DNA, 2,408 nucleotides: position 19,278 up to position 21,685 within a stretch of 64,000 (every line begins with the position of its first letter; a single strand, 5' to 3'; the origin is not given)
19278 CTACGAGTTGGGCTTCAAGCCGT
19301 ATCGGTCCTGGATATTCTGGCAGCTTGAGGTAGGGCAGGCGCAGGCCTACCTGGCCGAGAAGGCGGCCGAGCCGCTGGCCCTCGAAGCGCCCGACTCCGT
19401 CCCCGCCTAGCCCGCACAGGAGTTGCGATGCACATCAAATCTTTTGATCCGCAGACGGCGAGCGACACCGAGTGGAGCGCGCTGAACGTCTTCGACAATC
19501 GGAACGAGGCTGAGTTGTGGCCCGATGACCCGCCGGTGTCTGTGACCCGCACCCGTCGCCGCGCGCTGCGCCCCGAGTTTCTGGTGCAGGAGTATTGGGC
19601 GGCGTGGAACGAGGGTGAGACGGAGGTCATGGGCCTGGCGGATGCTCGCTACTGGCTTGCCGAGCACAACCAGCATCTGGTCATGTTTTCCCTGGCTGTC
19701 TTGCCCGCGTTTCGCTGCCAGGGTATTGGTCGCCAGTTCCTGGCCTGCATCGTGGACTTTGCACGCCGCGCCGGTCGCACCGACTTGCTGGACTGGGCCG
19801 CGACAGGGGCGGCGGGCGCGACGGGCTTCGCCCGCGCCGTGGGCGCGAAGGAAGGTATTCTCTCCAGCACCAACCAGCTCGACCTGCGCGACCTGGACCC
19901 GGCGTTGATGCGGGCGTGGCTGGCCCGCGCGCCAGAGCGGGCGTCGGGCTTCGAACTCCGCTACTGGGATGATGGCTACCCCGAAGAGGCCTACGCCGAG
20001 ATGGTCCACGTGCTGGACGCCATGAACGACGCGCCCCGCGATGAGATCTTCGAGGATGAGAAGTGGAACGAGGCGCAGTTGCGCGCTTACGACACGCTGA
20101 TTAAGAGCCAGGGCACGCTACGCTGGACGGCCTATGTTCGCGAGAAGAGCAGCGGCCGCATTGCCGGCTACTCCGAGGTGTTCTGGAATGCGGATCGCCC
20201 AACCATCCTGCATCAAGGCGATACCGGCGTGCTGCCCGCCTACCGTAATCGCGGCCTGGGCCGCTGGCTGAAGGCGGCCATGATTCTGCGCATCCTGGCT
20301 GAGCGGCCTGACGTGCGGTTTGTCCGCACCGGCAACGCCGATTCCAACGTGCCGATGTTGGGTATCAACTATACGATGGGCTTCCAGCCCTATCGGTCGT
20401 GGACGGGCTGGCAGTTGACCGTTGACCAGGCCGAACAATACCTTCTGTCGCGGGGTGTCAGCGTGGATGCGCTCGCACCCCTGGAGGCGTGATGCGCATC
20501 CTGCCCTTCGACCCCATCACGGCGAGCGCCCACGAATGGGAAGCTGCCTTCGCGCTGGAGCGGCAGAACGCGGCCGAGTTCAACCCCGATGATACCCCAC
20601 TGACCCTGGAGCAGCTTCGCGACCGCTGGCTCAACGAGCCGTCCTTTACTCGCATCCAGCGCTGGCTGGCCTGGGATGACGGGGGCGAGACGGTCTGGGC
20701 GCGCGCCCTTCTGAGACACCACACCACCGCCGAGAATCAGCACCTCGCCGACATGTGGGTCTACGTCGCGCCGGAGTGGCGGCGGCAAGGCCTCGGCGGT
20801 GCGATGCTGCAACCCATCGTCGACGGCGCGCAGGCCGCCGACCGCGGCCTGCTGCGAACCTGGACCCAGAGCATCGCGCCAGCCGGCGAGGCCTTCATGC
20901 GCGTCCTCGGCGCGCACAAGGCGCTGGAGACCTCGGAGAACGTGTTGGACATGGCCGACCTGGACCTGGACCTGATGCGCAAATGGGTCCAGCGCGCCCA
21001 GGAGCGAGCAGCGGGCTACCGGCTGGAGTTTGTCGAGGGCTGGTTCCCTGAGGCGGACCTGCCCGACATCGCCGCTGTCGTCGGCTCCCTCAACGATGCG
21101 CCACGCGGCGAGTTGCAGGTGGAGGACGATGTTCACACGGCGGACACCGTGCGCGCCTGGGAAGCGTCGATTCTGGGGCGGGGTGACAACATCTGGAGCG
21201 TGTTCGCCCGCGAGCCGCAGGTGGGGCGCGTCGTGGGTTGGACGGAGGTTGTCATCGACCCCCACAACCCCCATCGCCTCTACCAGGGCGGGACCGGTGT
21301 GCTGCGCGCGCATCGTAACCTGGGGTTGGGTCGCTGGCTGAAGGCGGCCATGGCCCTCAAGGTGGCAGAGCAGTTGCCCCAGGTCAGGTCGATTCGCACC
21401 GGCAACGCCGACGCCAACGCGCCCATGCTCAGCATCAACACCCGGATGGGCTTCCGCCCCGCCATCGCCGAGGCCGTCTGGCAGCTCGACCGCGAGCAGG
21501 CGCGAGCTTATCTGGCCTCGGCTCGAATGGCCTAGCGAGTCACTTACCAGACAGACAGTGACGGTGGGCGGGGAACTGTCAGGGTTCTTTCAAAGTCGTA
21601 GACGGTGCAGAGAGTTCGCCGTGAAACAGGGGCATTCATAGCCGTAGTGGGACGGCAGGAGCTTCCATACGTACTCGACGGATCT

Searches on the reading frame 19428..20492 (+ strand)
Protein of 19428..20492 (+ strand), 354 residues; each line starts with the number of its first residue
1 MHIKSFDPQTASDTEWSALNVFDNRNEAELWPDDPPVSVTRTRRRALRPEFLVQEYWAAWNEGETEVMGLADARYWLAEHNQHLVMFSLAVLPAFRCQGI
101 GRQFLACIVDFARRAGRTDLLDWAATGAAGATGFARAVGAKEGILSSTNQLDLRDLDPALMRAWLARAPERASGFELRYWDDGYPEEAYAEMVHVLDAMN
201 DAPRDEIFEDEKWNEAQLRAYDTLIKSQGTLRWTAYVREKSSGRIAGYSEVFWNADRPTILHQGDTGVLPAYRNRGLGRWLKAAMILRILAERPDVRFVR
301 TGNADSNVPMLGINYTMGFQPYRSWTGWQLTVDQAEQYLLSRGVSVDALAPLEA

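Call 6: search_protein_families(library=pfam, proteins=[window:19428-20492:+], max_evalue=0.01)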
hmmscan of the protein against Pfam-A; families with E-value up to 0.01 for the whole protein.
window:19428-20492:+ (354 aa): 6 families
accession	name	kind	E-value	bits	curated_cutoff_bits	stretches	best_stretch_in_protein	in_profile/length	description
PF00583.31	Acetyltransf_1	-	1e-14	55.2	20.7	2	39-126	16-100/116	Acetyltransferase (GNAT) family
PF13508.13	Acetyltransf_7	-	9.1e-12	45.6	27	2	55-116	4-61/84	Acetyltransferase (GNAT) domain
PF14542.12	Acetyltransf_CG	-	9.7e-05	22.9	30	0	70-117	12-58/80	GCN5-related N-acetyl-transferase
PF08445.16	FR47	-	0.00023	21.5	22.1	0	268-305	29-65/86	FR47-like protein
PF13673.13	Acetyltransf_10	-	0.0035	17.7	23.6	0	81-114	51-82/128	Acetyltransferase (GNAT) domain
PF13420.13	Acetyltransf_4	-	0.0092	16.5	24.3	0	211-320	27-135/155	Acetyltransferase (GNAT) domain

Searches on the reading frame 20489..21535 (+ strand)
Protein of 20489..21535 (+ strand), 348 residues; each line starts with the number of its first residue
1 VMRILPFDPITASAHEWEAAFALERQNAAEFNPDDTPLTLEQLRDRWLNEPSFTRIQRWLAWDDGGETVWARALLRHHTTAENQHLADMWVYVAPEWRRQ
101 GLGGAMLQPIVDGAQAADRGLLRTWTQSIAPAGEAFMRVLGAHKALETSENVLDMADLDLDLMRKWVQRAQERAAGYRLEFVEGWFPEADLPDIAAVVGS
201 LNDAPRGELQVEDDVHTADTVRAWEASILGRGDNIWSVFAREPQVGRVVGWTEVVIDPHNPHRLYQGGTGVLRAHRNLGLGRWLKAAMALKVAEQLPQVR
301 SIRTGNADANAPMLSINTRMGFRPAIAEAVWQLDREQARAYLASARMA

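Call 17: search_protein_families(library=ncbifam, proteins=[window:20489-21535:+], max_evalue=1)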
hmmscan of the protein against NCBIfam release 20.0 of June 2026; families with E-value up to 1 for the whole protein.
window:20489-21535:+ (348 aa): 1 family
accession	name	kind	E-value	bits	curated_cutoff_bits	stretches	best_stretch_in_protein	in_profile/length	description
NF040503.1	resist_ArsN1a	equivalog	0.00012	21.9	170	1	76-138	67-129/159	arsinothricin resistance N-acetyltransferase ArsN1 family A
